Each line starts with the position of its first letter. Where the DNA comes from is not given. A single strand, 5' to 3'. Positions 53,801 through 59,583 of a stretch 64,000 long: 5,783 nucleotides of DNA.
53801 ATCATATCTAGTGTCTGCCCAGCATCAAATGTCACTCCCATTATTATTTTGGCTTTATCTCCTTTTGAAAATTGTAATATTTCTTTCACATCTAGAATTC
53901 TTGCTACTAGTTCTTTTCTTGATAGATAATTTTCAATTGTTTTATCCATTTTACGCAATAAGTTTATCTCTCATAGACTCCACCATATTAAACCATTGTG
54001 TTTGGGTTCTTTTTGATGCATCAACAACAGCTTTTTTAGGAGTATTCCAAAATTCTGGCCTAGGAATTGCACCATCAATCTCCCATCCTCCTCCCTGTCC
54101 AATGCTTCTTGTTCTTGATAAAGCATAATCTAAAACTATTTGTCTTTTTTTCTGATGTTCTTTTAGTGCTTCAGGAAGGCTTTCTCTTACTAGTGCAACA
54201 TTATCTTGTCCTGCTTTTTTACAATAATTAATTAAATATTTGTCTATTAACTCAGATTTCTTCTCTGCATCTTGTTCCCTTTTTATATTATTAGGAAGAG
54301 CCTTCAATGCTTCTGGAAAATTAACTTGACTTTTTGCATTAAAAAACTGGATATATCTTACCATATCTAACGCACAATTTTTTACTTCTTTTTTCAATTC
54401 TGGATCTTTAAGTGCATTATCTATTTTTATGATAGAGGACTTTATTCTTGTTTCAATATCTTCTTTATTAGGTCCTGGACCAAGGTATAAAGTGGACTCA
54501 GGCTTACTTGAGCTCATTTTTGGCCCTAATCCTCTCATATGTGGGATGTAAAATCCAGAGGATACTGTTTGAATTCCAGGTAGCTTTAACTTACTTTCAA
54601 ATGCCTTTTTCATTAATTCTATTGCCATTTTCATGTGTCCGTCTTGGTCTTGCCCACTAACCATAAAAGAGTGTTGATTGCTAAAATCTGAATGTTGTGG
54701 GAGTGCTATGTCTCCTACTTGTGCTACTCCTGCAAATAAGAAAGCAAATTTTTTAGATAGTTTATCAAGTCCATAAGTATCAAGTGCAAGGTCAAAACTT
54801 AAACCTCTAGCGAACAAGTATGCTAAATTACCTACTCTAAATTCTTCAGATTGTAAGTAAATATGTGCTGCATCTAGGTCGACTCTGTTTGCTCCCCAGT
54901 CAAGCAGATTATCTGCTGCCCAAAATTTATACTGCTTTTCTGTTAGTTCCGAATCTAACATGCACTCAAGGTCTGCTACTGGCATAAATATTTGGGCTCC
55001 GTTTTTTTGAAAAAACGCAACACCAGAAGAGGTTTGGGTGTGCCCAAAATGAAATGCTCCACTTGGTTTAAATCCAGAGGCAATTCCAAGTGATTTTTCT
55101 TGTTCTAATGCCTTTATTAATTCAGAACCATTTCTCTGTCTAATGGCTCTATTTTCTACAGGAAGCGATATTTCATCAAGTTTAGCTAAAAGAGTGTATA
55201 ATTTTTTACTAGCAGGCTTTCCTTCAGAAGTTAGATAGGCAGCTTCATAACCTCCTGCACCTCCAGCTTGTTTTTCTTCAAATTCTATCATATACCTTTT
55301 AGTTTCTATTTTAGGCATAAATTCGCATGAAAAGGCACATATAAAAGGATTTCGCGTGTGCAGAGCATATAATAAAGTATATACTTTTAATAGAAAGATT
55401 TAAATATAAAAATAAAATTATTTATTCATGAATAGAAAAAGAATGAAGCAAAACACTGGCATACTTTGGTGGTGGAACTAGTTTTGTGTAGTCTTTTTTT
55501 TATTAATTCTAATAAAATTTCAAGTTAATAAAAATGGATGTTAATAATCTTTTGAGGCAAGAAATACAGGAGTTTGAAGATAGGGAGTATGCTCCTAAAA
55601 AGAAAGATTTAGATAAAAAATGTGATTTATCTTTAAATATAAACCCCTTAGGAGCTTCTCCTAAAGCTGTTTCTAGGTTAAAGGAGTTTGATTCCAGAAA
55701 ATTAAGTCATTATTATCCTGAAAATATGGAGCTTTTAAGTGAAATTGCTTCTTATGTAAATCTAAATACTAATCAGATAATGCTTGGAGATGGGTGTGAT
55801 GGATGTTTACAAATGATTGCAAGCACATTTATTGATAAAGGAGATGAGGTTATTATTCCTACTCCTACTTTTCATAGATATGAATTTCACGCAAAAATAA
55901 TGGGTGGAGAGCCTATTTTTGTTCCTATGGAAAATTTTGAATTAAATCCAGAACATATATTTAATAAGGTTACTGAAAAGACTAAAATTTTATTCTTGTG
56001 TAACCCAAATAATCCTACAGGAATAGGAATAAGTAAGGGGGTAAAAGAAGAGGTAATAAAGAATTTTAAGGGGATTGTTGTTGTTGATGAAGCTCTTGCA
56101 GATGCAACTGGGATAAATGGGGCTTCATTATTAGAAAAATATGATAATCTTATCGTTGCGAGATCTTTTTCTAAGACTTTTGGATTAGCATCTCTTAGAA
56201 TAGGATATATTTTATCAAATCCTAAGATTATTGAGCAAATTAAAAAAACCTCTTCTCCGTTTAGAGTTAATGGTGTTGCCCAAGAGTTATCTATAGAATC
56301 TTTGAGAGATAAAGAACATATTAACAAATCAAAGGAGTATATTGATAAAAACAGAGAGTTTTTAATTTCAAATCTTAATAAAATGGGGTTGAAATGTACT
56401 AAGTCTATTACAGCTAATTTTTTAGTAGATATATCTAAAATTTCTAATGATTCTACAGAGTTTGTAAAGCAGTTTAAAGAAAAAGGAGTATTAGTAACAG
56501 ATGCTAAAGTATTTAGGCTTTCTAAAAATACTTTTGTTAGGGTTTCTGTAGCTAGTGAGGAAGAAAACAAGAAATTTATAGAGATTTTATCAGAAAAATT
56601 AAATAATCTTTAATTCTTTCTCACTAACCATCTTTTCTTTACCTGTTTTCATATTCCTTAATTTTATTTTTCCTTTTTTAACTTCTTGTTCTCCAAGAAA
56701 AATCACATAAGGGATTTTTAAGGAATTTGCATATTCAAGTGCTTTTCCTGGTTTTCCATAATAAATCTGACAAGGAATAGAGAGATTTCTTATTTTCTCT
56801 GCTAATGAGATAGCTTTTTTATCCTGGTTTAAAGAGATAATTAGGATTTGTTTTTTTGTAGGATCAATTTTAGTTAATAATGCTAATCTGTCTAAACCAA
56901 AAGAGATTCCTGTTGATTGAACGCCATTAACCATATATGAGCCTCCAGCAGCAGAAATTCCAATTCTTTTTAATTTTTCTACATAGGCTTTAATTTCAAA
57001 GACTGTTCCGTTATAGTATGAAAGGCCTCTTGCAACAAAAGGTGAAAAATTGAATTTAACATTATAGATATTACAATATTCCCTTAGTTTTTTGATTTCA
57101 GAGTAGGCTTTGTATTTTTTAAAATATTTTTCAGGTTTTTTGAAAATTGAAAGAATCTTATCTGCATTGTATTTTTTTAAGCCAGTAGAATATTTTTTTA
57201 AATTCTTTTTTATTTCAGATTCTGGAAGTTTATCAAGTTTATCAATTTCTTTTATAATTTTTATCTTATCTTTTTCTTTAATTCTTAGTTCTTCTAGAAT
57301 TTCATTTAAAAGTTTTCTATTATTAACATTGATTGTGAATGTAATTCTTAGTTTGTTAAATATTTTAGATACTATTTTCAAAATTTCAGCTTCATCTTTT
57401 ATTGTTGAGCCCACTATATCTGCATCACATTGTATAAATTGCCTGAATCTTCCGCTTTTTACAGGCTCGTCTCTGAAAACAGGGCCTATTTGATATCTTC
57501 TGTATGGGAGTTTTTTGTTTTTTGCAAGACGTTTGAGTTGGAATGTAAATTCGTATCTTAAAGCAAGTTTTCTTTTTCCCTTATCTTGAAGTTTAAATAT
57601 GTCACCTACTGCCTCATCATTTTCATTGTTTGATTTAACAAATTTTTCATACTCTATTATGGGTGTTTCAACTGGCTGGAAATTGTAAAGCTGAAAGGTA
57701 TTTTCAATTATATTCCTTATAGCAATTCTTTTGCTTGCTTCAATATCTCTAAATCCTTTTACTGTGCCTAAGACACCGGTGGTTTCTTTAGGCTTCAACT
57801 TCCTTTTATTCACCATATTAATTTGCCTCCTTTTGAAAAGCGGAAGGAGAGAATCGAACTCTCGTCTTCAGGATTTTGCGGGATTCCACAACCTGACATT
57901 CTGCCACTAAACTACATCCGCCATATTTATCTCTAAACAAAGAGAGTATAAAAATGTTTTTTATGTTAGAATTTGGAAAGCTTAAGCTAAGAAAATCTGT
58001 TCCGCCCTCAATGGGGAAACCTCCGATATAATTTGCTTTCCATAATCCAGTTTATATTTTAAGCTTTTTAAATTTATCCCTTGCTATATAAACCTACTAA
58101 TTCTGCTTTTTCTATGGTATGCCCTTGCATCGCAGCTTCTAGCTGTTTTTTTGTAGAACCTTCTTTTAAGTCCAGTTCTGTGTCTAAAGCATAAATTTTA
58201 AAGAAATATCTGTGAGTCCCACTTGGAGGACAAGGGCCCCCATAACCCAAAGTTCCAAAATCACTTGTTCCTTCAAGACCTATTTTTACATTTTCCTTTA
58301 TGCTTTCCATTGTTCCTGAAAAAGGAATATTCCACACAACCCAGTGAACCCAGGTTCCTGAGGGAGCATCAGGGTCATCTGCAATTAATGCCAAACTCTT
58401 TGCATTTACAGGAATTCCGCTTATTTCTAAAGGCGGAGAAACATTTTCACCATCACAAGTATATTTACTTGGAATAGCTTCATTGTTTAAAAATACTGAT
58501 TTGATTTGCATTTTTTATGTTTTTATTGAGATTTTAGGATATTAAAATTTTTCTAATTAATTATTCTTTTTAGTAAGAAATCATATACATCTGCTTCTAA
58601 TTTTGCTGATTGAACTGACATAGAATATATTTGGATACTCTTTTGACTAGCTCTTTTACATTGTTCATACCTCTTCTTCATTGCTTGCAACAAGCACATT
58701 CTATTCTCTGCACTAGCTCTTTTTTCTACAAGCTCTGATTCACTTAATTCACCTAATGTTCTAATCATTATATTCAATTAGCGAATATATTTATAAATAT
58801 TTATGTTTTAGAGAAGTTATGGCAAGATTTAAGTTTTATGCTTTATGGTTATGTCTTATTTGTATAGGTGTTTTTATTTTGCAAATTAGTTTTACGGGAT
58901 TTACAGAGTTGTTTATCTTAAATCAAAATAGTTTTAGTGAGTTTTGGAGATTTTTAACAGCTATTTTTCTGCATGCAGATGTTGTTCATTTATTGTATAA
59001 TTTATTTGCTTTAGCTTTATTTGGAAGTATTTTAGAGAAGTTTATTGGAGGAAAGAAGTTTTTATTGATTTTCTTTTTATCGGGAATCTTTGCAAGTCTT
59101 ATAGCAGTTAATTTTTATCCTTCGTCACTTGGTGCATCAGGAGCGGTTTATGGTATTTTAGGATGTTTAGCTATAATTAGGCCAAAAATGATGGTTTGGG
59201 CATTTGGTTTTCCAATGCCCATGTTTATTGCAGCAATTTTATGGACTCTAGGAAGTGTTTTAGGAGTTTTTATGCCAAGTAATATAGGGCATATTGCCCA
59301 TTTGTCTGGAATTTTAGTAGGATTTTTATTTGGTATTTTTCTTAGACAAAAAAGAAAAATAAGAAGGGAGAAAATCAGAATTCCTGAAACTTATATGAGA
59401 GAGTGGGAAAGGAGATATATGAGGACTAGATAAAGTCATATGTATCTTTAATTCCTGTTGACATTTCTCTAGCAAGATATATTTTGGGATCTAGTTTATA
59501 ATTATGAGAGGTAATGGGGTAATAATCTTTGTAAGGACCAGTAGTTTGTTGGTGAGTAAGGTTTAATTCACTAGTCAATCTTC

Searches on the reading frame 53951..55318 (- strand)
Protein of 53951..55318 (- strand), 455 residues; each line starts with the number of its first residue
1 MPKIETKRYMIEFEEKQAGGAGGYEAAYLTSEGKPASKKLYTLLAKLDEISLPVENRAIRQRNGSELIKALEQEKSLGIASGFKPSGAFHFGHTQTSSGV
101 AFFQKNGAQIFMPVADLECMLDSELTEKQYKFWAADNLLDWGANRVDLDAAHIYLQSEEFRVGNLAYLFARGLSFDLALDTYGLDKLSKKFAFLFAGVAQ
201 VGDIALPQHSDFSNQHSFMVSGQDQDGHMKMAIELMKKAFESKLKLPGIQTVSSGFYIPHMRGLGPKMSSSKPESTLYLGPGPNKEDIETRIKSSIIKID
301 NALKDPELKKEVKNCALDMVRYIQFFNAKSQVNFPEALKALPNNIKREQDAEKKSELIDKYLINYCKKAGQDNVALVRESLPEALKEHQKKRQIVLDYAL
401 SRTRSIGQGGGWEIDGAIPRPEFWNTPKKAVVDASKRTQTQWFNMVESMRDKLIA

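Call 24: search_protein_families(library=pfam, proteins=[window:53951-55318:-], max_evalue=0.001)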
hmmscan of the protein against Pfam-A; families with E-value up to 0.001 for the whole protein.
window:53951-55318:- (455 aa): 1 family
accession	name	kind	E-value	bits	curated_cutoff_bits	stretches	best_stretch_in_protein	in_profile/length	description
PF00579.31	tRNA-synt_1b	-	5.1e-18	65.9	21.1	1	74-331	3-258/292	tRNA synthetases class I (W and Y)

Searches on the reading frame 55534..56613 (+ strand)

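Call 24: search_protein_families(library=pfam, proteins=[window:55534-56613:+], max_evalue=0.001)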
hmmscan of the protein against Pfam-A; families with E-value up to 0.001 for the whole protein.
window:55534-56613:+ (359 aa): 2 families
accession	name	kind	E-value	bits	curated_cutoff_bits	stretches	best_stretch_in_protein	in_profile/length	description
PF00155.27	Aminotran_1_2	-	1.7e-57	195.7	19.7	1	28-351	2-360/361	Aminotransferase class I and II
PF01041.23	DegT_DnrJ_EryC1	-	9e-09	35.4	19.8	1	53-154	16-117/360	DegT/DnrJ/EryC1/StrS aminotransferase family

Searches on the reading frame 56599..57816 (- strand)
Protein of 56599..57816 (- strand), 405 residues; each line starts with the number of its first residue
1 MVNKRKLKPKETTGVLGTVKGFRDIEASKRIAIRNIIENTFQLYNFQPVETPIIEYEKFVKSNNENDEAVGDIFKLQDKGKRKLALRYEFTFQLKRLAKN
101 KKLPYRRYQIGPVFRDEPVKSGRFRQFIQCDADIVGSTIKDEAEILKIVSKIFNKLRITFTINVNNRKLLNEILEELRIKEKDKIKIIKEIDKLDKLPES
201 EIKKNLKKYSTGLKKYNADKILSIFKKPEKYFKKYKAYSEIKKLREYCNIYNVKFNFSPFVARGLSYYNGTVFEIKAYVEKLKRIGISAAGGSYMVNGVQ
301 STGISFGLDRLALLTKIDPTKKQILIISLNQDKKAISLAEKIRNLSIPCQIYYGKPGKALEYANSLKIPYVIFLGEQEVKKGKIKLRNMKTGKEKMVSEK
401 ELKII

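Call 24: search_protein_families(library=pfam, proteins=[window:56599-57816:-], max_evalue=0.001)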
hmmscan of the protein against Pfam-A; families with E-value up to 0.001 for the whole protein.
window:56599-57816:- (405 aa): 5 families
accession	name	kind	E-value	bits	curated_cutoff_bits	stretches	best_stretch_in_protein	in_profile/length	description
PF13393.11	tRNA-synt_His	-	1.7e-29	103.5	25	1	26-311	9-308/308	Histidyl-tRNA synthetase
PF03129.25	HGTP_anticodon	-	4.9e-12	46.3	21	1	323-402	1-87/94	Anticodon binding domain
PF00587.30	tRNA-synt_2b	-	8.5e-09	36.1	29.3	1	77-224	4-110/179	tRNA synthetase class II core domain (G, H, P, S and T)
PF00152.25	tRNA-synt_2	-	8.8e-08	32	25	1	29-203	24-184/308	tRNA synthetases class II (D, K and N)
PF01409.25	tRNA-synt_2d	-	3.4e-06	27.2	19.8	1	34-156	23-153/246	tRNA synthetases class II core domain (F)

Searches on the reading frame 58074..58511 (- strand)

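Call 66: search_protein_families(library=pfam, proteins=[window:58074-58511:-], max_evalue=0.001)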
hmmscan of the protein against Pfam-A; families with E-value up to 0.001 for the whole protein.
window:58074-58511:- (145 aa): 1 family
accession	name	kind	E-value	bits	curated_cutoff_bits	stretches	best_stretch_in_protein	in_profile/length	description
PF01161.25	PBP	-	1.5e-44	152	24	1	13-142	2-135/135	Phosphatidylethanolamine-binding protein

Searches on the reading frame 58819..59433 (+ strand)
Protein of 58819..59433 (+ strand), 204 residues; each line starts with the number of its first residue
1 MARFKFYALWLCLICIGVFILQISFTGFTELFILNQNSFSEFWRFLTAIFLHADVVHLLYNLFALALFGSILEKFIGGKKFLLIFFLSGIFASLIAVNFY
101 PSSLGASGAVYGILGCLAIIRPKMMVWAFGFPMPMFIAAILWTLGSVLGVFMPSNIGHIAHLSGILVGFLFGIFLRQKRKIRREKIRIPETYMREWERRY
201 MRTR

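Call 66: search_protein_families(library=pfam, proteins=[window:58819-59433:+], max_evalue=0.001)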
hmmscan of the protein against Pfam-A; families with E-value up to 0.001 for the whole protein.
window:58819-59433:+ (204 aa): 2 families
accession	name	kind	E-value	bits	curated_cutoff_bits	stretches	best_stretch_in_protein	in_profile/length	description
PF01694.28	Rhomboid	-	4.6e-30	105.1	22.6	1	41-177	3-142/143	Rhomboid domain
PF08551.15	DUF1751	-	5.3e-05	24.2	22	1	39-99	5-65/99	Eukaryotic integral membrane protein (DUF1751)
